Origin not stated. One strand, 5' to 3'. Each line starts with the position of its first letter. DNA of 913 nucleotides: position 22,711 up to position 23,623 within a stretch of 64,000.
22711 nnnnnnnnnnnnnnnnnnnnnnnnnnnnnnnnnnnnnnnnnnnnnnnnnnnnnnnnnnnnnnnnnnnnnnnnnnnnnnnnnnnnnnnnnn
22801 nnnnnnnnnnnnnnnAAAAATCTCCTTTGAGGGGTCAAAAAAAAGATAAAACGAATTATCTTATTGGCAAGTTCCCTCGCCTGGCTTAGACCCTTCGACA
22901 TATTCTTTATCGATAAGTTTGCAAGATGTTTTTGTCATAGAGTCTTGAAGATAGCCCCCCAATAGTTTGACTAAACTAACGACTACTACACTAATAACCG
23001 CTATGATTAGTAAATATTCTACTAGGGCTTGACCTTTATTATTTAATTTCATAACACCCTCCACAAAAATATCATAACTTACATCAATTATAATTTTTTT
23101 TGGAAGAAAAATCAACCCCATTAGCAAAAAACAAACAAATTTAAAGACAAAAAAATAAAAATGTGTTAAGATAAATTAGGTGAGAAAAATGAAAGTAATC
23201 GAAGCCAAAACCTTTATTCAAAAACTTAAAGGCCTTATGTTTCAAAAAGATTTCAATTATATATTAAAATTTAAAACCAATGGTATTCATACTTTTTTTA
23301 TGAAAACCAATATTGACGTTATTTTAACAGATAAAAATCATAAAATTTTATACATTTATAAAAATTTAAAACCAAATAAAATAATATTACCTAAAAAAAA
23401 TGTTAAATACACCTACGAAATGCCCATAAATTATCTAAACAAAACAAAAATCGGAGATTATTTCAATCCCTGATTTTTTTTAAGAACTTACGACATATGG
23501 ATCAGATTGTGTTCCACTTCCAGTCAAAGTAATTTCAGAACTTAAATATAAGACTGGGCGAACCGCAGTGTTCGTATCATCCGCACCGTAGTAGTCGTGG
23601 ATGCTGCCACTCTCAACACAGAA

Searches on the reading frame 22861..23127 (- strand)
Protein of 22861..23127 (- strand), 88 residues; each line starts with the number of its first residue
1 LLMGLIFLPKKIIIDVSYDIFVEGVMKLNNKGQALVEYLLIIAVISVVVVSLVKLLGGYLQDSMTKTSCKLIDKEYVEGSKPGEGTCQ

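Call 5: search_protein_families(library=pfam, proteins=[window:22861-23127:-], max_evalue=0.01)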
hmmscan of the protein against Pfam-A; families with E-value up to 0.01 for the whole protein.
window:22861-23127:- (88 aa): 3 families
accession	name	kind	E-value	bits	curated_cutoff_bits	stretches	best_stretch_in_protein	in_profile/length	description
PF04964.19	Flp_Fap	-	0.0002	21.5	32.2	1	29-67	4-42/46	Flp/Fap pilin component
PF04021.17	Class_IIIsignal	-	0.0029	17.9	23.7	1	30-49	1-20/27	Class III signal peptide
PF03268.19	DUF267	-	0.0087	15.4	25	1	27-81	259-314/360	Caenorhabditis protein of unknown function, DUF267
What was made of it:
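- Checked: The 'nearby Flp pilin' (22861-23127) hits Flp_Fap only below the cutoff, 21.5 against 32.2 bits (call 5).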

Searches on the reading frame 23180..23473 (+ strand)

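Call 5: search_protein_families(library=pfam, proteins=[window:23180-23473:+], max_evalue=0.01)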
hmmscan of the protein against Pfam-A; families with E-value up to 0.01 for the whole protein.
window:23180-23473:+ (97 aa): 1 family
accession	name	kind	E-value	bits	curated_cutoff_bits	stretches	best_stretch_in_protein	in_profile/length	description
PF02643.20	DUF192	-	1.2e-09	38.6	27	1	6-91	3-88/96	Uncharacterized ACR, COG1430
